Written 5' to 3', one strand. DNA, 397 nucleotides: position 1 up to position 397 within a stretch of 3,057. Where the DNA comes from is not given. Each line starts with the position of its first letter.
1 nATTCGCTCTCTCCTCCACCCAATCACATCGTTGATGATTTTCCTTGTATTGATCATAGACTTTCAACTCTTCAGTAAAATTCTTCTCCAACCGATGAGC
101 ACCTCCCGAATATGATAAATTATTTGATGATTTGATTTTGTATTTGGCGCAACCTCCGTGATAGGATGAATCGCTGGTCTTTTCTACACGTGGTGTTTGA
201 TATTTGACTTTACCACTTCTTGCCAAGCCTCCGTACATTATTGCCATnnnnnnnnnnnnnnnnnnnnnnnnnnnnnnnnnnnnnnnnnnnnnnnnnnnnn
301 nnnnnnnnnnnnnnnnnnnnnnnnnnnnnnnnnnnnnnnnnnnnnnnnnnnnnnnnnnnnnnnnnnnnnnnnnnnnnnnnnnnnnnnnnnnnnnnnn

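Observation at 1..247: Gene A has an eS30-like first 26 residues fused to an unrelated, internally repetitive continuation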

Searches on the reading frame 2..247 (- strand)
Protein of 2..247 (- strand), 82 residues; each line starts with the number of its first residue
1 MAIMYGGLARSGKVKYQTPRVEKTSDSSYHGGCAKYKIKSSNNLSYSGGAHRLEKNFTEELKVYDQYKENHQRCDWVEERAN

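Call 6: search_protein_families(library=pfam, proteins=[window:2-247:-], max_evalue=10)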
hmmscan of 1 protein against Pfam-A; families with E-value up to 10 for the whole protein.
seq(82 aa): 1 family
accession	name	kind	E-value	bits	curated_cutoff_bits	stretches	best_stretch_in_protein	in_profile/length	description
PF04758.19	Ribosomal_S30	-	9.5e-07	29.4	27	1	6-33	4-31/58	Ribosomal protein S30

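Call 7: search_solved_structures(query=window:2-247:-, max_evalue=10, show_alignments=3)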
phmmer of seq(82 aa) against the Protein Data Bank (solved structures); distinct sequences matched with E-value up to 10: 67 (the best 60 are shown).
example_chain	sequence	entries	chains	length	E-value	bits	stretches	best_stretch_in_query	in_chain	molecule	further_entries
7olc_Se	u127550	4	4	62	2.5e-05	27.9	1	3-56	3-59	40S ribosomal protein S30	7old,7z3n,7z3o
8oo0_Se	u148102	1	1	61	2.8e-05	27.7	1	3-56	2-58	40S ribosomal protein S30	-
3j16_E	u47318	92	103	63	8.1e-05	26.2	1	1-34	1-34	40S ribosomal protein S30E | 40S ribosomal protein S30 | 40S ribosomal protein rpS30 (S30e)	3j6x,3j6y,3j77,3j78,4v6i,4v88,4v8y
9xa9_h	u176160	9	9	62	8.4e-05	26.2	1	3-54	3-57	40S ribosomal protein S30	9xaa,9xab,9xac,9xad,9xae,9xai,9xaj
7nrd_Sg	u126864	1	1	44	0.00015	25.3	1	4-34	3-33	40S ribosomal protein S30-A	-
6zvi_P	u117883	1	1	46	0.00017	25.2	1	4-34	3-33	40S ribosomal protein S30-A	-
6xu6_Ae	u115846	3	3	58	0.00018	25.2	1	5-42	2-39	40S ribosomal protein S30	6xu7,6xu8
7zrs_Ae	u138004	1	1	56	0.00019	25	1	4-34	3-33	40S ribosomal protein S30-A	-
4u3m_E0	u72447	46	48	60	0.00021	24.9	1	4-34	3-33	40S ribosomal protein S30-A | ES30 | Small ribosomal subunit protein eS30A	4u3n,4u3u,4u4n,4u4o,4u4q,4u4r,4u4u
5ndw_e0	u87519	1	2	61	0.00022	24.8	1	4-34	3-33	40S ribosomal protein S30-A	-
4u3m_e0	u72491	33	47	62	0.00022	24.8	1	4-34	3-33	40S ribosomal protein S30-A | Small ribosomal subunit protein eS30A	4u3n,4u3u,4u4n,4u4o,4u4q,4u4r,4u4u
3j7a_6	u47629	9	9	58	0.00051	23.7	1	3-50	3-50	40S ribosomal protein eS30 | 40S ribosomal protein S30 | Small ribosomal subunit protein eS30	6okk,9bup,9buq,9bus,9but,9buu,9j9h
7nrc_Sg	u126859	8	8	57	0.00068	23.3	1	5-34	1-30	40S ribosomal protein S30-A | Small ribosomal subunit protein eS30A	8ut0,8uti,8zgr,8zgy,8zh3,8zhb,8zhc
9axt_Ak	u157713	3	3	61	0.00075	23.2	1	3-34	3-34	Small ribosomal subunit protein eS30B | Small ribosomal subunit protein eS30A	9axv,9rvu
4v6w_Ae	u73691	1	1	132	0.00075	23.1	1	4-41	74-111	40S ribosomal protein S30, isoform A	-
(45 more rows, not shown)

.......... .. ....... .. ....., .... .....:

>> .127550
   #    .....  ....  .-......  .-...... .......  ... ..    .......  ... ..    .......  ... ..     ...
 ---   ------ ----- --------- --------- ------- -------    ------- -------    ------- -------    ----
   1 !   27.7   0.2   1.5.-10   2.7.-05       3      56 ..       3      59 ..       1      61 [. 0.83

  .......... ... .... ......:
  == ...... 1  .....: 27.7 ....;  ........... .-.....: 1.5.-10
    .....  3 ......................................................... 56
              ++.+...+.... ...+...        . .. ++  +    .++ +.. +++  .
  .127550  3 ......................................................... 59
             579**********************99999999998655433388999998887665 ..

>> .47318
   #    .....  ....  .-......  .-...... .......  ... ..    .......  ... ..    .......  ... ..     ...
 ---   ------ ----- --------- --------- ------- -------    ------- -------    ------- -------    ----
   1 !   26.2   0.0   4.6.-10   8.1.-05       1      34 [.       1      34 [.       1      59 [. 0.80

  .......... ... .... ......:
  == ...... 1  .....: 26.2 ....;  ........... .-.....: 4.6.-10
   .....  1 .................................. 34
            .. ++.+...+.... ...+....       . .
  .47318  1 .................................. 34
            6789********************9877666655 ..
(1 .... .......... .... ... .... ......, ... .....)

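Call 8: find_homologous_proteins(query=window:2-247:-, max_evalue=0.01)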
Query seq(82 aa): 1 candidates shared short words with the query, none scored E <= 0.01.

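Call 14: search_protein_representatives(protein=window:2-247:-)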
Query: 82 residues. Proteins with E-value up to 0.001 (for the whole library): 8; up to 1e-10: 1; up to 1e-30: 1. The best 8 are listed.
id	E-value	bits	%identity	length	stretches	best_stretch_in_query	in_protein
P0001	9.6e-49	178.7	100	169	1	1-82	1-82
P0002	4.6e-10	55.7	56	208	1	4-55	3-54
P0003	1.4e-07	47.8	41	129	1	5-67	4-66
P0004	6.0e-07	45.8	50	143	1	3-56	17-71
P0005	1.2e-06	44.8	46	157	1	7-62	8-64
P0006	5.0e-05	39.7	50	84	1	7-56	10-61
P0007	9.1e-04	35.6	45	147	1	8-74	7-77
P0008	9.8e-04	35.6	47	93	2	4-37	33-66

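Call 16: list_cluster_members(proteins=[P0001, P0002, P0003, P0004, P0005, P0006, P0007])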
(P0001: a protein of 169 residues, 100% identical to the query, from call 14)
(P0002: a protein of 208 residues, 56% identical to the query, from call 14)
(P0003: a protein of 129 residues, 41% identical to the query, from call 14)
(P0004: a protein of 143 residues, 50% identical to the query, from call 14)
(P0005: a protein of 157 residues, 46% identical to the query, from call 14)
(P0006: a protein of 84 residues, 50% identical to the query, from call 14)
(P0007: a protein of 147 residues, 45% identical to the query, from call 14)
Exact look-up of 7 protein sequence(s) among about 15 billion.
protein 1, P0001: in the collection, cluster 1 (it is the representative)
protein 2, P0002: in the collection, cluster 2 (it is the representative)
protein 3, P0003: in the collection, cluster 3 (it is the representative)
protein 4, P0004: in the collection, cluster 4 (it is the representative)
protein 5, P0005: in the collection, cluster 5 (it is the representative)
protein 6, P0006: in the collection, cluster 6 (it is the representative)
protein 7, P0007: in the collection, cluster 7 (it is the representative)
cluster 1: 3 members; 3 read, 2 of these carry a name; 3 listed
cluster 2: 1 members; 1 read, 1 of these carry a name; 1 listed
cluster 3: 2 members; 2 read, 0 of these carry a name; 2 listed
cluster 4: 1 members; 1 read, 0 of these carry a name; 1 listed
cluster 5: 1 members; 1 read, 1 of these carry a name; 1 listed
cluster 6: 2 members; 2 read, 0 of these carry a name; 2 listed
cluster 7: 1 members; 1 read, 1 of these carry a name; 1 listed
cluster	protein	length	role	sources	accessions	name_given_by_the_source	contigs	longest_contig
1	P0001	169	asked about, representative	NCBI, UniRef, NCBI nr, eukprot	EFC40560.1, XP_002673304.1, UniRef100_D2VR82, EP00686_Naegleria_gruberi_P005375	predicted protein [Naegleria gruberi] | Predicted protein n=2 Tax=Naegleria gruberi TaxID=5762 RepID=D2VR82_NAEGR | uncharacterized protein NAEGRDRAFT_80950 [Naegleria gruberi]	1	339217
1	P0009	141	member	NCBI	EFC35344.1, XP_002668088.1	predicted protein, partial [Naegleria gruberi]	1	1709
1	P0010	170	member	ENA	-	-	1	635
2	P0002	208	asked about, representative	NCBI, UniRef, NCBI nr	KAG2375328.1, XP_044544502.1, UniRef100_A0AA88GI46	hypothetical protein C9374_009951 [Naegleria lovaniensis] | Uncharacterized protein n=1 Tax=Naegleria lovaniensis TaxID=51637 RepID=A0AA88GI46_NAELO | uncharacterized protein C9374_009951 [Naegleria lovaniensis]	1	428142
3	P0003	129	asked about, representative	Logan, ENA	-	-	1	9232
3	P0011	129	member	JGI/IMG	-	-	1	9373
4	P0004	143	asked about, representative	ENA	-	-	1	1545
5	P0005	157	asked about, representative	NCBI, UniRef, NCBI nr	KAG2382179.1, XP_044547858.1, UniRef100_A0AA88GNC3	hypothetical protein C9374_005381 [Naegleria lovaniensis] | Uncharacterized protein n=1 Tax=Naegleria lovaniensis TaxID=51637 RepID=A0AA88GNC3_NAELO | uncharacterized protein C9374_005381 [Naegleria lovaniensis]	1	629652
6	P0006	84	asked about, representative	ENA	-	-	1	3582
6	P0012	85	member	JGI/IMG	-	-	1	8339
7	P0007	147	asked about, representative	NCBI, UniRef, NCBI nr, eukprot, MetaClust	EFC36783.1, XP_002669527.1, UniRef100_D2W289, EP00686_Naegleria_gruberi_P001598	predicted protein [Naegleria gruberi] | Predicted protein n=1 Tax=Naegleria gruberi TaxID=5762 RepID=D2W289_NAEGR | uncharacterized protein NAEGRDRAFT_75501 [Naegleria gruberi]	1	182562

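Call 18: search_protein_families(library=pfam, proteins=[P0001, P0002, P0003, P0004, P0005, P0006, P0007, P0010], max_evalue=10)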
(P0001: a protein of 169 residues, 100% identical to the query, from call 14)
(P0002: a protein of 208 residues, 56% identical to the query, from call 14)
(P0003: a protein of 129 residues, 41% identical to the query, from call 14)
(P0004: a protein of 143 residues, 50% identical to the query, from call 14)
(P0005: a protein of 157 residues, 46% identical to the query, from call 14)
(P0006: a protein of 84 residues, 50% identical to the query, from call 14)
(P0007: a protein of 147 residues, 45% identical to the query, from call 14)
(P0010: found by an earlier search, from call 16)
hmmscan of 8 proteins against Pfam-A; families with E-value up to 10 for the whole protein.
P0001 (169 aa): 1 family
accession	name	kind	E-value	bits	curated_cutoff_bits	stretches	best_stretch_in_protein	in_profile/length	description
PF04758.19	Ribosomal_S30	-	6.2e-06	26.8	27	1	6-27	4-25/58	Ribosomal protein S30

P0002 (208 aa): 1 family
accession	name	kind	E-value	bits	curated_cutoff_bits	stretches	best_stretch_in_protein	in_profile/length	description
PF04758.19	Ribosomal_S30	-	1.9e-07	31.6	27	1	5-37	4-36/58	Ribosomal protein S30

P0003 (129 aa): 1 family
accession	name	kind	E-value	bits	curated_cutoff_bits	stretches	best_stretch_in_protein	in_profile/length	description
PF04758.19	Ribosomal_S30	-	1.2e-08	35.5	27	1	5-38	4-37/58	Ribosomal protein S30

P0004 (143 aa): 1 family
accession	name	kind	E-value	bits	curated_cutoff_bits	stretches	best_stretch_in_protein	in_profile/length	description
PF04758.19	Ribosomal_S30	-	5.8e-07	30.1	27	1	20-53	4-36/58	Ribosomal protein S30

P0005 (157 aa): 1 family
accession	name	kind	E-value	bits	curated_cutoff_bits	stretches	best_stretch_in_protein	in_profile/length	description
PF04758.19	Ribosomal_S30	-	0.092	13.4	27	1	3-35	1-31/58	Ribosomal protein S30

P0006 (84 aa): 0 families

P0007 (147 aa): 1 family
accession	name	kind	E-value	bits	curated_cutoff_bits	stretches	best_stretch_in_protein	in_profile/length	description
PF11433.13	DUF3198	-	0.025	14.8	28.7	1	82-116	9-43/50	Protein of unknown function (DUF3198)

P0010 (170 aa): 1 family
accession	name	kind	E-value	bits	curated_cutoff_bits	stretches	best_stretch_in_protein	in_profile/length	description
PF04758.19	Ribosomal_S30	-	2.9e-07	31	27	1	5-28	2-25/58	Ribosomal protein S30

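Call 20: search_solved_structures(query=A1, max_evalue=10, show_alignments=5)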
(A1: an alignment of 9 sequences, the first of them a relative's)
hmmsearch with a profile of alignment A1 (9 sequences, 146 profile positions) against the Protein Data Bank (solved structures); distinct sequences matched with E-value up to 10: 77 (the best 60 are shown).
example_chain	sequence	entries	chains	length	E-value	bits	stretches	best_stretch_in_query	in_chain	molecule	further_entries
6xu6_Ae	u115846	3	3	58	1.3e-07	34.9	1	6-40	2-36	40S ribosomal protein S30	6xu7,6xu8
4v6w_Ae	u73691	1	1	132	2e-07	34.4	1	5-40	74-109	40S ribosomal protein S30, isoform A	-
9eho_ff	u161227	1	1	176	6.1e-07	32.8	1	5-40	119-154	eS30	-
7olc_Se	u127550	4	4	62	7.2e-07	32.6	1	5-40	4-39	40S ribosomal protein S30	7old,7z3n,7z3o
8oo0_Se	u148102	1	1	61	7.9e-07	32.4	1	4-40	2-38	40S ribosomal protein S30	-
6zvh_e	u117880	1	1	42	9.7e-07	32.1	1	6-40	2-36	40S ribosomal protein S30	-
9b0q_Se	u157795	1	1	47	1e-06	32.1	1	6-40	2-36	Small ribosomal subunit protein eS30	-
6zvk_s3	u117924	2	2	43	1e-06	32.1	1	6-40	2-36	40S RIBOSOMAL PROTEIN ES30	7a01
9npx_e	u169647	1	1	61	1e-06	32.1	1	5-40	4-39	40S ribosomal protein S30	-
4d5l_e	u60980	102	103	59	1.6e-06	31.4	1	5-40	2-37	40S RIBOSOMAL PROTEIN ES4 | 40S RIBOSOMAL PROTEIN S30 | 40S RIBOSOMAL PROTEIN ES30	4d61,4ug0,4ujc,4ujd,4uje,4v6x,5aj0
6ole_Se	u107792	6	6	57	1.6e-06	31.4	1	6-40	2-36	40S ribosomal protein S30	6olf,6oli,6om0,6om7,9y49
6qzp_Se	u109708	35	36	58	1.7e-06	31.3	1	6-40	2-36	40S ribosomal protein S30 | Small ribosomal subunit protein eS30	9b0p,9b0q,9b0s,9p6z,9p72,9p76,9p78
8pj5_F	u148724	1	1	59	1.7e-06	31.3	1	5-40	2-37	40S ribosomal protein S30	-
7oya_e2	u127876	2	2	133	2e-06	31.1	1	5-40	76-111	40S ribosomal protein S30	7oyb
3j16_E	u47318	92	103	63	2.7e-06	30.7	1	2-37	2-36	40S ribosomal protein S30E | 40S ribosomal protein S30 | 40S ribosomal protein rpS30 (S30e)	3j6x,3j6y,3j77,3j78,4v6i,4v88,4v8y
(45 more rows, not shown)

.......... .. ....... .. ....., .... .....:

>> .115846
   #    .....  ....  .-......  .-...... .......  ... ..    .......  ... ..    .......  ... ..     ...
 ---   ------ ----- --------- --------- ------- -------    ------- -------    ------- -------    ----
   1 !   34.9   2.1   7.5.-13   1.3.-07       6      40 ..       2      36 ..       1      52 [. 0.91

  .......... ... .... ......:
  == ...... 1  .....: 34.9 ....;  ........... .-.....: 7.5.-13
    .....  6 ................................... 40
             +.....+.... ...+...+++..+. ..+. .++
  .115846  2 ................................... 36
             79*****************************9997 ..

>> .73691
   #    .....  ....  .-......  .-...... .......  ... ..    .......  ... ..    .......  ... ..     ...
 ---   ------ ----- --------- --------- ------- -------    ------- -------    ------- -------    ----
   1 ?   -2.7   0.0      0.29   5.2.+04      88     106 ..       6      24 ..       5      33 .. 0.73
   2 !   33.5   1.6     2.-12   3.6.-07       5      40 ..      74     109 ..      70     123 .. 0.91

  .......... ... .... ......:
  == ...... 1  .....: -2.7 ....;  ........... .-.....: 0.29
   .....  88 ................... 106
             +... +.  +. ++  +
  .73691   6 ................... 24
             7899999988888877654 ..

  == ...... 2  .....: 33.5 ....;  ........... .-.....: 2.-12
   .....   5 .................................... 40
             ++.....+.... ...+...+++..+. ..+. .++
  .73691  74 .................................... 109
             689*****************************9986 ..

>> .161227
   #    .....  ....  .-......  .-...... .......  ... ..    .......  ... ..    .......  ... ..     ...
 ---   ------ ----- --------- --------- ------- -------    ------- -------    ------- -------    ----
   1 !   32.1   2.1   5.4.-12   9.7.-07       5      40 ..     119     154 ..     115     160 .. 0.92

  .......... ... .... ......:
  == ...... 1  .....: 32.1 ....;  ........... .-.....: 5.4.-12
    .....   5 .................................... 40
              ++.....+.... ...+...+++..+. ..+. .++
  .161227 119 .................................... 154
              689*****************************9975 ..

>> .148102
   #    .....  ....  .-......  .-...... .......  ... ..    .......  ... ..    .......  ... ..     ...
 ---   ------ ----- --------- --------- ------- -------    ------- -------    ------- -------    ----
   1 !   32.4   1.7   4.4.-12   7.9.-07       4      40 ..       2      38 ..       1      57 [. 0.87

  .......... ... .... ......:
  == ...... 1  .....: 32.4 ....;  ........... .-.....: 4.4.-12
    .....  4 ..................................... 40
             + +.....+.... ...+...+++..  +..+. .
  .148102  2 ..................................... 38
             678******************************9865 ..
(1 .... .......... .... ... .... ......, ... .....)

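Call 21: find_homologous_proteins(query=A1, max_evalue=0.01)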
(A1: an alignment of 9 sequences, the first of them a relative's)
Query A1 (9 sequences) (169 aa, profile of the alignment): 19 proteins with E <= 0.01 among 867 candidates.
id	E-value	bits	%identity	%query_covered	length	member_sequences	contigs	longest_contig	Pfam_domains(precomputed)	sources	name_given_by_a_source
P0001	9.2e-62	225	100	100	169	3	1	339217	PF04758.20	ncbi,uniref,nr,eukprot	ncbi:predicted protein [Naegleria gruberi]|uniref:Predicted protein n=2 Tax=Naegleria gruberi TaxID=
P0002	3.9e-59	217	43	95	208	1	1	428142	PF04758.20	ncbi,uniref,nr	ncbi:hypothetical protein C9374_009951 [Naegleria lovaniensis]|uniref:Uncharacterized protein n=1 Ta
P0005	1.4e-57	212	40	88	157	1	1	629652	-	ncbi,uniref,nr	ncbi:hypothetical protein C9374_005381 [Naegleria lovaniensis]|uniref:Uncharacterized protein n=1 Ta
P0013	5.1e-55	203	47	93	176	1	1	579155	PF04758.20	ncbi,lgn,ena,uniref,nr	ncbi:hypothetical protein FDP41_006432 [Naegleria fowleri]|uniref:Uncharacterized protein n=1 Tax=Na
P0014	1.3e-51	192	69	100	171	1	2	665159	PF04758.20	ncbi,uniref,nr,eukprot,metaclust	ncbi:predicted protein [Naegleria gruberi]|uniref:Predicted protein n=1 Tax=Naegleria gruberi TaxID=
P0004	8.5e-49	183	41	86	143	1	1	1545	PF04758.20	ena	-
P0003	1.4e-43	166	39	80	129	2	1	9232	PF04758.20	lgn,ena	-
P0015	3.4e-37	146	42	86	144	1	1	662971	PF04758.20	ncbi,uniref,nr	ncbi:hypothetical protein C9374_004537 [Naegleria lovaniensis]|uniref:Uncharacterized protein n=1 Ta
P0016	1.6e-36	143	43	92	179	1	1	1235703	PF04758.20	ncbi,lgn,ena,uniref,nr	ncbi:hypothetical protein FDP41_000624 [Naegleria fowleri]|uniref:Uncharacterized protein n=1 Tax=Na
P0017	6.3e-34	135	42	85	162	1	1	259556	-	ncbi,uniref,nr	ncbi:hypothetical protein C9374_011131 [Naegleria lovaniensis]|uniref:Uncharacterized protein n=1 Ta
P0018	1.8e-31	127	37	86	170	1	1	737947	-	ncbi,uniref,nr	ncbi:hypothetical protein C9374_001053 [Naegleria lovaniensis]|uniref:Uncharacterized protein n=1 Ta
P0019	1.5e-29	121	41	87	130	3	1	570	PF04758.20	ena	-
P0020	1.3e-22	98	38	88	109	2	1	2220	PF04758.20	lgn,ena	-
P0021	1.0e-19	89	34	81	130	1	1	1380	PF04758.20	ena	-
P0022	5.3e-19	87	34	89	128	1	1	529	PF04758.20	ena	-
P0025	8.6e-12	63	32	78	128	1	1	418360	PF04758.20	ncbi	ncbi:hypothetical protein ABK040_013782 [Willaertia magna]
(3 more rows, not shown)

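Call 23: find_encoding_contigs(protein=P0001, flank=6000, max_places=4)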
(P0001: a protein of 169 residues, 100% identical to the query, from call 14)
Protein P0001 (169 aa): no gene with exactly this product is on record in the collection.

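Call 29: predict_structure(alignment_id=A2)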
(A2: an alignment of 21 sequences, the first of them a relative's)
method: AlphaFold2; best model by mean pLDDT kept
length: 169 residues; sequences in the alignment: 21
mean_pLDDT: 61.3   pTM: 0.31
mean pLDDT of the five models: 61.3, 60.6, 60.2, 60.2, 59.4
residues with pLDDT >= 90: 12; 70-90: 26; 50-70: 87; < 50: 44
segments of 3 or more residues with pLDDT < 50: 1-9, 31-34, 46-57, 84-92
pLDDT, mean of each block of 10 residues (from residue 1): 46 62 71 45 48 49 61 53 49 59 84 94 74 60 61 66 62
secondary structure, 60 per line:
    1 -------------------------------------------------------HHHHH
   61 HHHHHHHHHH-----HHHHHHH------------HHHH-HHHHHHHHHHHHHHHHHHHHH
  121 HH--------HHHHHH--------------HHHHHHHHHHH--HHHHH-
elements in order: H56-70 H76-82 H95-98 H100-122 H131-136 H151-161 H164-168

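Call 33: find_encoding_contigs(protein=P0014, flank=3000, max_places=3)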
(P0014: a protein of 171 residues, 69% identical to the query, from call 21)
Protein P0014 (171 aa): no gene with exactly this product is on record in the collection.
